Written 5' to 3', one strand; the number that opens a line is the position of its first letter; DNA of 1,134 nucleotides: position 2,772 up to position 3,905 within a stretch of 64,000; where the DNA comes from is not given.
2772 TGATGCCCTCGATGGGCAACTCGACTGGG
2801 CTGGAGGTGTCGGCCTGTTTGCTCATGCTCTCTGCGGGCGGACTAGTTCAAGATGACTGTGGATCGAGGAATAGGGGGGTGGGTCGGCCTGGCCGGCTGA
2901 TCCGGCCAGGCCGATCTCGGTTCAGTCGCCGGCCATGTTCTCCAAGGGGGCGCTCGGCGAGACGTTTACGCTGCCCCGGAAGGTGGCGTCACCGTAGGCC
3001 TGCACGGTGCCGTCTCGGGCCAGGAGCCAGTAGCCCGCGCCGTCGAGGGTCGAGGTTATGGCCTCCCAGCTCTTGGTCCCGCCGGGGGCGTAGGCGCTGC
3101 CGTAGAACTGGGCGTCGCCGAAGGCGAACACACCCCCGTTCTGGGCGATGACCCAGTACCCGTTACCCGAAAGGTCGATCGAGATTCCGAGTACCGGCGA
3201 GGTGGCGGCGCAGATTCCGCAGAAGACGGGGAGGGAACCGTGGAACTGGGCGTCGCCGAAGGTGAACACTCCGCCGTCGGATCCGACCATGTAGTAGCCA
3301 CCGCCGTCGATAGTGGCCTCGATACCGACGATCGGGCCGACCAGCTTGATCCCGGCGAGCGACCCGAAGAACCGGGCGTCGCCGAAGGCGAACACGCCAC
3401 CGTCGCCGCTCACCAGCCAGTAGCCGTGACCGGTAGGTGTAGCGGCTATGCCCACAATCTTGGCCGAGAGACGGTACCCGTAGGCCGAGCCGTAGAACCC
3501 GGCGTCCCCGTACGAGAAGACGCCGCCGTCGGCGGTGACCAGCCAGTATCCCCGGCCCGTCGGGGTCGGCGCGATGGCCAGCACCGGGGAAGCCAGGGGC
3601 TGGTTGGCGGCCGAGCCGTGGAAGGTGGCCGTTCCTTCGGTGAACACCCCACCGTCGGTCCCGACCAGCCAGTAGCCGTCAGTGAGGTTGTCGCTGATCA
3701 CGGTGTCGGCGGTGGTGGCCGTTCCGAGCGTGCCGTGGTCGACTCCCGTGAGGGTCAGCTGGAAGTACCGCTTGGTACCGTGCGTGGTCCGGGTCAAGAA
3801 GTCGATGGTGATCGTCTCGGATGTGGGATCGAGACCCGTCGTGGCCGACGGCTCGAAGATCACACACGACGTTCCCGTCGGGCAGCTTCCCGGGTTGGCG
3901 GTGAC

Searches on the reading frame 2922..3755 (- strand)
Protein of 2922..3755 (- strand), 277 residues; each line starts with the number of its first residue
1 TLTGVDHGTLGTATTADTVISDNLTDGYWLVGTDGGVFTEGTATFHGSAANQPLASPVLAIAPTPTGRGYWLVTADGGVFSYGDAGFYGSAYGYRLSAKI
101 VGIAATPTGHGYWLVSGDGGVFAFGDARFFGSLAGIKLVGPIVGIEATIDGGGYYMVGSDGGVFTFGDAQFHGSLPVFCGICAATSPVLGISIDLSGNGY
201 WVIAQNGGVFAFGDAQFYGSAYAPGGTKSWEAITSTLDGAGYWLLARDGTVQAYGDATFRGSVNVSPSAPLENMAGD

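Call 10: search_protein_families(library=pfam, proteins=[window:2922-3755:-], max_evalue=10)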
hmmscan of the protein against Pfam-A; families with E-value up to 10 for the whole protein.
window:2922-3755:- (277 aa): 3 families
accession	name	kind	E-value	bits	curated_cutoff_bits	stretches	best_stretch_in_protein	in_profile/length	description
PF13540.12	RCC1_2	-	0.02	15.1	22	0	73-84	14-25/30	Regulator of chromosome condensation (RCC1) repeat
PF01246.26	Ribosomal_L24e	-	0.2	12.3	27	0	107-127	14-34/66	Ribosomal protein L24e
PF19135.5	DUF5818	-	1.2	9.1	27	1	66-80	7-21/57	Protein of unknown function (DUF5818)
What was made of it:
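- Closest known: BLIP-II. Different: Pfam RCC1 and RCC1_2 scores are far below threshold (call 10).
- No Pfam RCC1 or RCC1_2 score reaches threshold (call 10).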
